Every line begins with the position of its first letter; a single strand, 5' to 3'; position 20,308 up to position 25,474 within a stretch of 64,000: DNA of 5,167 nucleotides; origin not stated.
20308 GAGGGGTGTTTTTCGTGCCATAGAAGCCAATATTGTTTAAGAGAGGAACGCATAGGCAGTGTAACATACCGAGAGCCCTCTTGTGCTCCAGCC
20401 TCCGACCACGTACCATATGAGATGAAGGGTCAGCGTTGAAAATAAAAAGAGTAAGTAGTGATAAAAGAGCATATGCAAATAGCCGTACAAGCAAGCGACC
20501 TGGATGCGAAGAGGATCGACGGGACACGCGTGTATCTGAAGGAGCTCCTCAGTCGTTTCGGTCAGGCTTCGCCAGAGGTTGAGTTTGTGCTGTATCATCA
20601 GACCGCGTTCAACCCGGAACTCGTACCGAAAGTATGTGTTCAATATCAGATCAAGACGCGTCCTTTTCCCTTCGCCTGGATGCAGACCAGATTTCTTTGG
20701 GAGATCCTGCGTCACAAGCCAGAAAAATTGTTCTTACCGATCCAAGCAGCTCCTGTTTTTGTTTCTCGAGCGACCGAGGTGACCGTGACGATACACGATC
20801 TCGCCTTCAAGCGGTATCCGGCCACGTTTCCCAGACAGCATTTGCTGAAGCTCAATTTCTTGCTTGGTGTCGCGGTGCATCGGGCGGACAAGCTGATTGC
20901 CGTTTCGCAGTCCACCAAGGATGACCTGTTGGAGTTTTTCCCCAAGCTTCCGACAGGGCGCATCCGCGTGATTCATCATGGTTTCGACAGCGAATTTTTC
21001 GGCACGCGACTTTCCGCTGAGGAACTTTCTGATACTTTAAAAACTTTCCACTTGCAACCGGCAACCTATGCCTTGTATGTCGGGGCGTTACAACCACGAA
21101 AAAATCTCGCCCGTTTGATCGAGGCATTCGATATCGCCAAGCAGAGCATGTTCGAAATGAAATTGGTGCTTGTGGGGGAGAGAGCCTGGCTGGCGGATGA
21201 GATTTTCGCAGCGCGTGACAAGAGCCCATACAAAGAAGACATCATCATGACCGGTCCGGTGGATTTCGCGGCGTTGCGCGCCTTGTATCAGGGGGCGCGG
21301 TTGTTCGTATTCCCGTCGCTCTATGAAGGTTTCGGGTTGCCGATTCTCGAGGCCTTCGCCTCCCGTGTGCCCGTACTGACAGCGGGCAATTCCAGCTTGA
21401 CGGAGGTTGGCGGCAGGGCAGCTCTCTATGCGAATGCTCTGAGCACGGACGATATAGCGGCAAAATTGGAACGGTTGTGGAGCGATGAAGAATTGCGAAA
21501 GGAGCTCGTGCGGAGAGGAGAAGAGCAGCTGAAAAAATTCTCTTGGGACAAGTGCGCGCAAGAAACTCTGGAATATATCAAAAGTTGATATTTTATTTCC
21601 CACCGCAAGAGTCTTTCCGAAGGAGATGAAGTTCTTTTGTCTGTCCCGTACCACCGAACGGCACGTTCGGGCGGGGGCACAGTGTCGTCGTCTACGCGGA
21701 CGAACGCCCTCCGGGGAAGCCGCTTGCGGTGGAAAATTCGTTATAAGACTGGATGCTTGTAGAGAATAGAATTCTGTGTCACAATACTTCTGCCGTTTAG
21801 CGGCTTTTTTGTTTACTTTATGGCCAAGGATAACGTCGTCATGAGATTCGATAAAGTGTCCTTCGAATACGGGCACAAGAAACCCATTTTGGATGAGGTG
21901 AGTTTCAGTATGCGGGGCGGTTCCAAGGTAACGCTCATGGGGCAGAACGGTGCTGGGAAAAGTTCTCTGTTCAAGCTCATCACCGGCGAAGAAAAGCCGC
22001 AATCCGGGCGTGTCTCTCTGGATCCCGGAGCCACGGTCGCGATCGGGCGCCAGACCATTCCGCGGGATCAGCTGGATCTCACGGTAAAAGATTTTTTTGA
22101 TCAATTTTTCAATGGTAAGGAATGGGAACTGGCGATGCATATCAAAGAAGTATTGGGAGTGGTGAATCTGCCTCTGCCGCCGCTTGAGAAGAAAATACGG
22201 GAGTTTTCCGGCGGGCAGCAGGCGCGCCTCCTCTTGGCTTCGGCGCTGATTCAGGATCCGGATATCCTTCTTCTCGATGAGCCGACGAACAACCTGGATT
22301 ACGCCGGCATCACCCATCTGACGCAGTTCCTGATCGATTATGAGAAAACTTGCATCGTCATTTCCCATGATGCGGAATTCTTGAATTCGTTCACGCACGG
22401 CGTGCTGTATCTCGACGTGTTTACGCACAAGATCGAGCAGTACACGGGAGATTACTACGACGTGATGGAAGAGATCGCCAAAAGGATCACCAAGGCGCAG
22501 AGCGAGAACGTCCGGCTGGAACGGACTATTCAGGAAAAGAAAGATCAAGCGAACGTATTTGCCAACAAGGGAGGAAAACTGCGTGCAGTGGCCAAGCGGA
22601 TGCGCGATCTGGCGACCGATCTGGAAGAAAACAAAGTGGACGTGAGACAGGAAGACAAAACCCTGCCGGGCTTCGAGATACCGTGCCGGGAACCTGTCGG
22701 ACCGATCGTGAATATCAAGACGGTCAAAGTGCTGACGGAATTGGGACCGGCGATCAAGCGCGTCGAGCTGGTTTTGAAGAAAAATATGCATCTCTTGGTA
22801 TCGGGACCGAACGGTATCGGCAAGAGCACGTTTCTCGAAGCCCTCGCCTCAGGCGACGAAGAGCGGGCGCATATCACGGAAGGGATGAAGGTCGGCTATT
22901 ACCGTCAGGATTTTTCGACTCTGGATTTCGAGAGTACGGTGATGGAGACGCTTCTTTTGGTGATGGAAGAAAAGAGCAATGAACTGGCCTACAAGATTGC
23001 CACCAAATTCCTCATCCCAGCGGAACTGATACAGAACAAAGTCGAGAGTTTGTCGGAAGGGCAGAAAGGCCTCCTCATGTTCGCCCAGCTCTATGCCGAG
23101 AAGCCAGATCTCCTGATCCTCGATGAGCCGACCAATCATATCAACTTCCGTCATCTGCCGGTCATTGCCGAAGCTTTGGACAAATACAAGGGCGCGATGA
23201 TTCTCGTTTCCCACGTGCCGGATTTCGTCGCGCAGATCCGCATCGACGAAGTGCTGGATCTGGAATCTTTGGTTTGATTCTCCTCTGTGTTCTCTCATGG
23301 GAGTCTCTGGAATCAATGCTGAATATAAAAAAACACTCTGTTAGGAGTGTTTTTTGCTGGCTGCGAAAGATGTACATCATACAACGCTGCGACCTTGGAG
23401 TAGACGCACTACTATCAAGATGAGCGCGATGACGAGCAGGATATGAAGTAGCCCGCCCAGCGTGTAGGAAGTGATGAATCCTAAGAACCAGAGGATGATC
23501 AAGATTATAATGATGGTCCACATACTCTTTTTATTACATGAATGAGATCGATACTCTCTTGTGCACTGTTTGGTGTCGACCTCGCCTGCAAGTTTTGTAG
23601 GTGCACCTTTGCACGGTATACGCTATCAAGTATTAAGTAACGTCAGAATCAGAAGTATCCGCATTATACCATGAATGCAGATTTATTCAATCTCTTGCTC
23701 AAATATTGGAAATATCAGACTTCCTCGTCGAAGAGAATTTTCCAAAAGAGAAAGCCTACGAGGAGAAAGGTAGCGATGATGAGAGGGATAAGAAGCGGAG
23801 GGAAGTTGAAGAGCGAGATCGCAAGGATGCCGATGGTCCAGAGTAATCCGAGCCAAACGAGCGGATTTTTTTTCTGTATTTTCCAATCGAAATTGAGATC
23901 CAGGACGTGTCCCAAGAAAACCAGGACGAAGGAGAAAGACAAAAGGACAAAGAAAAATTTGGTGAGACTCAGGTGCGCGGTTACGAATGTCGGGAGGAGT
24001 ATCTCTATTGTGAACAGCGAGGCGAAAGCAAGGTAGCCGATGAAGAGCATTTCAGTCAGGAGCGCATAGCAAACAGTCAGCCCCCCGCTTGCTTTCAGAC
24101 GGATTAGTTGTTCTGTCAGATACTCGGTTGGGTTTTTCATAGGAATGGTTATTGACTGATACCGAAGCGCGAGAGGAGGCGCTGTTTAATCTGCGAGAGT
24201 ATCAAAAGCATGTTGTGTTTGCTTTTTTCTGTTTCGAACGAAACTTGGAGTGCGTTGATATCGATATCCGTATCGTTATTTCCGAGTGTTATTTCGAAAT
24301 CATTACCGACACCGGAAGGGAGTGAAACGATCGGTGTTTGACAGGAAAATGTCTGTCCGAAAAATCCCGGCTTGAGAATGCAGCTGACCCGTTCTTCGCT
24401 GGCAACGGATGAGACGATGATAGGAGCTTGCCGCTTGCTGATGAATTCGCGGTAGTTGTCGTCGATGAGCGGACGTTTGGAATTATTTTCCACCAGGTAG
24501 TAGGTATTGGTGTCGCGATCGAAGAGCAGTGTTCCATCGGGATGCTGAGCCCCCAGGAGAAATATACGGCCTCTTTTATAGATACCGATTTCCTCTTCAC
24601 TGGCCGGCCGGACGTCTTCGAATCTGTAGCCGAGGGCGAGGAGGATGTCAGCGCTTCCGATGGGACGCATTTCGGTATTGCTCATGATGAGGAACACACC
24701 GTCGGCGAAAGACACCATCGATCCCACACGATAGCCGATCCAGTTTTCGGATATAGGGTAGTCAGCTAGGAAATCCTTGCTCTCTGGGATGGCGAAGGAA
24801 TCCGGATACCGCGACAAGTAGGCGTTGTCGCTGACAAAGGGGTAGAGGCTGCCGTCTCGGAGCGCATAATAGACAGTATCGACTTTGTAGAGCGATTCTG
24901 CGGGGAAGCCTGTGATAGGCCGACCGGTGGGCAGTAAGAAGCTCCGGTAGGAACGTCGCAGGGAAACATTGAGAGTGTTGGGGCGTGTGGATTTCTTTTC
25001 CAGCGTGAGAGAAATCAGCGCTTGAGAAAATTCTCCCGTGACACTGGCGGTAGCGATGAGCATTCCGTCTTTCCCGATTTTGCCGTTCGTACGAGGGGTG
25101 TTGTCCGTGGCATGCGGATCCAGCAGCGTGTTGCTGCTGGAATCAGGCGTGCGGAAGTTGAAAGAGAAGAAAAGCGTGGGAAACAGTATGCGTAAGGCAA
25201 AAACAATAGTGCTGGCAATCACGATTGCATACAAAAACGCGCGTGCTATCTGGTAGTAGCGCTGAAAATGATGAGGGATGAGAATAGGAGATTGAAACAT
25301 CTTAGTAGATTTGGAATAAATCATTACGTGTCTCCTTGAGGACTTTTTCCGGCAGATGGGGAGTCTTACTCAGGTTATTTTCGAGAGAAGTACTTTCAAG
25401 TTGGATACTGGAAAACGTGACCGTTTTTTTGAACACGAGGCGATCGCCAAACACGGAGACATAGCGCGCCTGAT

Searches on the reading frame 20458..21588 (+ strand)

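Call 46: search_protein_families(library=ncbifam, proteins=[window:20458-21588:+], max_evalue=1)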
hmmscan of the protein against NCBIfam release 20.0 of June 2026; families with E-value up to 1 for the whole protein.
window:20458-21588:+ (376 aa): 35 families (the best 25 are shown)
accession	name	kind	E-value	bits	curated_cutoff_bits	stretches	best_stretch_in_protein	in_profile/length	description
TIGR04047.1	MSMEG_0565_glyc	hypoth_equivalog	1.5e-32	113.1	259.85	1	139-373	135-370/373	MSMEG_0565 family glycosyltransferase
TIGR02149.1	glgA_Coryne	subfamily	1.6e-24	86.7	302.4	1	139-373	141-386/391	glycogen synthase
TIGR04157.1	glyco_rSAM_CFB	subfamily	5.3e-17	61.9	400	1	140-317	167-338/406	TIGR04157 family glycosyltransferase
TIGR03449.1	mycothiol_MshA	equivalog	2.8e-16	59.4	462.5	1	140-372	162-398/406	D-inositol-3-phosphate glycosyltransferase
NF038295.1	EPS_HpsP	equivalog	2.4e-15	56.4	550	1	203-373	208-383/388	hormogonium polysaccharide biosynthesis glycosyltransferase HpsP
TIGR03088.1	stp2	hypoth_equivalog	5.4e-14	52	409.05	1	143-369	137-365/374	TIGR03088 family PEP-CTERM/XrtA system glycosyltransferase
TIGR03999.1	thiol_BshA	equivalog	6.3e-14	51.7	273.7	1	138-368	140-364/375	N-acetyl-alpha-D-glucosaminyl L-malate synthase BshA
NF038229.1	Glyco4_Geo_Pelo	equivalog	6.6e-14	51.7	400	1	139-365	106-324/338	GPMC system family 4 glycosyltransferase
NF012028.0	PRK15484.1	subfamily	9e-12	44.8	618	1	160-375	153-376/380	lipopolysaccharide N-acetylglucosaminyltransferase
NF041876.1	EPS_EpsE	equivalog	1.3e-11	44.4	400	1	206-368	218-387/389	exopolysaccharide biosynthesis GT4 family glycosyltransferase EpsE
TIGR02472.1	sucr_P_syn_N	equivalog_domain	4.4e-11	42.3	576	2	281-373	342-437/439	sucrose-phosphate synthase, putative, glycosyltransferase domain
NF050063.1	ProtGlycPglJ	equivalog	1.3e-10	41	500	1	134-374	136-363/363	N-acetylgalactosamine-N,N'-diacetylbacillosaminyl-diphospho-undecaprenol 4-alpha-N-acetylgalactosaminyltransferase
NF049987.1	DaglGlyslTfaseDgs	equivalog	3e-10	39.5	500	1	98-308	64-260/332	processive diacylglycerol alpha-glucosyltransferase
NF047684.1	TeichurnBiosyTuaC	equivalog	5.1e-10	38.8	550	1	138-358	160-369/391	teichuronic acid biosynthesis protein TuaC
TIGR04063.1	stp3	hypoth_equivalog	1.7e-09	37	442.05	1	138-359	153-376/397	TIGR04063 family PEP-CTERM/XrtA system glycosyltransferase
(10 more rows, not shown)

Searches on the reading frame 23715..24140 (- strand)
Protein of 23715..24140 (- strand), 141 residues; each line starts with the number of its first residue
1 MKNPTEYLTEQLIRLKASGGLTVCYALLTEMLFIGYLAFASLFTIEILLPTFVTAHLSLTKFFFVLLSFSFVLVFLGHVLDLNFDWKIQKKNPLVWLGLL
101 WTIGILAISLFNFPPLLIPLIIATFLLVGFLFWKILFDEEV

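Call 22: search_protein_families(library=pfam, proteins=[window:23715-24140:-], max_evalue=10)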
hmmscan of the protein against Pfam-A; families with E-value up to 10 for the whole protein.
window:23715-24140:- (141 aa): 1 family
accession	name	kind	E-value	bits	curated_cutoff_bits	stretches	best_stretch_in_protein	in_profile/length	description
PF04588.18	HIG_1_N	-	0.008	16.8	22.4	1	91-113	1-23/52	Hypoxia induced protein conserved region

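Call 46: search_protein_families(library=ncbifam, proteins=[window:23715-24140:-], max_evalue=1)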
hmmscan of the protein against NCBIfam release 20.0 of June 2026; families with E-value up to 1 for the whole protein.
window:23715-24140:- (141 aa): 0 families
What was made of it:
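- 23715..24140 (-): Conserved ~140 aa polytopic membrane protein, third gene of the divergent trio. No family match (calls 22, 46).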

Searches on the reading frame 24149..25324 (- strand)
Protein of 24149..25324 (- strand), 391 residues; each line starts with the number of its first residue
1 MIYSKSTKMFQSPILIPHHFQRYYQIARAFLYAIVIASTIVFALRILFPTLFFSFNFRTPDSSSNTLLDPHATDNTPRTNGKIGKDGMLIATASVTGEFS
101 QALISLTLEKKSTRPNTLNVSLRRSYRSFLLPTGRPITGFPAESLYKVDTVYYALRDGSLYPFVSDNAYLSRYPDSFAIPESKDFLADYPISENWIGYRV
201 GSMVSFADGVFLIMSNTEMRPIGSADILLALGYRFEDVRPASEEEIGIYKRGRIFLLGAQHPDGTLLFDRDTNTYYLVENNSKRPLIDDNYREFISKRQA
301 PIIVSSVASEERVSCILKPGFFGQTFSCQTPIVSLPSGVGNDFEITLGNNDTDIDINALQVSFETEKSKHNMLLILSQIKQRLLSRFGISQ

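Call 3: search_protein_families(library=pfam, proteins=[window:24149-25324:-], max_evalue=0.01)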
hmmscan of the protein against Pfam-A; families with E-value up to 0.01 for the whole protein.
window:24149-25324:- (391 aa): 0 families

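Call 22: search_protein_families(library=pfam, proteins=[window:24149-25324:-], max_evalue=10)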
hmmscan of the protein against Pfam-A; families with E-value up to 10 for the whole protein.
window:24149-25324:- (391 aa): 0 families

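Call 45: search_solved_structures(query=A4, max_evalue=10)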
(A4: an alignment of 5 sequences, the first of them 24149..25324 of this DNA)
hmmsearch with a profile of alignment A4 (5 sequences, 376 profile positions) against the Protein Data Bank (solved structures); distinct sequences matched with E-value up to 10: 8.
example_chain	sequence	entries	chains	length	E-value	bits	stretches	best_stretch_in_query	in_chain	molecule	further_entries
7zq8_A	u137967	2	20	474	0.15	14.1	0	292-333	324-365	VelcroVax tandem HBcAg with SUMO-Affimer inserted at MIR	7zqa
9c5q_C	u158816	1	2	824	0.73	11.9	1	291-369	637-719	DNA polymerase theta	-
4r4h_A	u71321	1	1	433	1.1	11.4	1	49-112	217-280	HIV-1 Env gp120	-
5a9f_A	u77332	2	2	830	1.2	11.2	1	295-369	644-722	DNA POLYMERASE THETA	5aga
9bh6_A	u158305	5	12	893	1.3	11.1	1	295-369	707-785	DNA polymerase theta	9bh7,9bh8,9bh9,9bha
8w0a_C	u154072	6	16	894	1.3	11.1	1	295-369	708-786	DNA polymerase theta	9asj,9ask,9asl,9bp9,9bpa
5a9j_A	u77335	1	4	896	1.3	11.1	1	295-369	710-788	DNA POLYMERASE THETA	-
9osw_A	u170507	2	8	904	1.3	11.1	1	295-369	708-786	DNA polymerase theta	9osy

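Call 46: search_protein_families(library=ncbifam, proteins=[window:24149-25324:-], max_evalue=1)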
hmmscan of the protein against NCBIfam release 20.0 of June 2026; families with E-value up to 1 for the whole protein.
window:24149-25324:- (391 aa): 0 families
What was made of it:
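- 24149..25324 (-): Conserved 391 aa protein of unknown function that follows the GT-C gene (N-terminal TM plus a probable extracytoplasmic domain). No Pfam, NCBIfam or PDB match (calls 3, 22, 45, 46).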
